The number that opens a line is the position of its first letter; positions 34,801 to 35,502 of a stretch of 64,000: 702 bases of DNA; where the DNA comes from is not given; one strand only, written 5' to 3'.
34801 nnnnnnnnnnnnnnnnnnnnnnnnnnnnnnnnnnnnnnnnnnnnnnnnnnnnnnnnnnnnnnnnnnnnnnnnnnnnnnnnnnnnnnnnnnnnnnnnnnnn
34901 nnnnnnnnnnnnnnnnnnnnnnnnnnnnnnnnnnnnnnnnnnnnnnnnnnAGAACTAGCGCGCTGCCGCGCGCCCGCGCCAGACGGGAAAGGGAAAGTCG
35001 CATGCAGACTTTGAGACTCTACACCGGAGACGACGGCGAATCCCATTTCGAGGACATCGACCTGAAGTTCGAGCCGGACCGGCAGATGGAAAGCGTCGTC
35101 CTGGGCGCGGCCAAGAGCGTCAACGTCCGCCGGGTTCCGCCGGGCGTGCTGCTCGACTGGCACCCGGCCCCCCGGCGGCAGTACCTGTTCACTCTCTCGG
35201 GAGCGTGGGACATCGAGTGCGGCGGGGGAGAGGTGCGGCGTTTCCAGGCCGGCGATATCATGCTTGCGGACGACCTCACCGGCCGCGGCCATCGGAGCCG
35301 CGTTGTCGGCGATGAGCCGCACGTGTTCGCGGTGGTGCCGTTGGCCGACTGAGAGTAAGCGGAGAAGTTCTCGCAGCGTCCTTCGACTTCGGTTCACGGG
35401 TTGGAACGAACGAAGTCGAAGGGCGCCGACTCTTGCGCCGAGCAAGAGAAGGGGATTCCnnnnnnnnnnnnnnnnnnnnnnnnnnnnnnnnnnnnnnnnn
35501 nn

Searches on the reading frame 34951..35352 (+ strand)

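Call 26: search_protein_families(library=pfam, proteins=[window:34951-35352:+], max_evalue=0.001)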
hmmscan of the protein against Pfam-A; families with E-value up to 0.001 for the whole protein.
window:34951-35352:+ (133 aa): 1 family
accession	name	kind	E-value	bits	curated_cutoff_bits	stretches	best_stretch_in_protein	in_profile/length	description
PF07883.17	Cupin_2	-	9.7e-05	22.4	27.2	1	61-129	4-69/70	Cupin domain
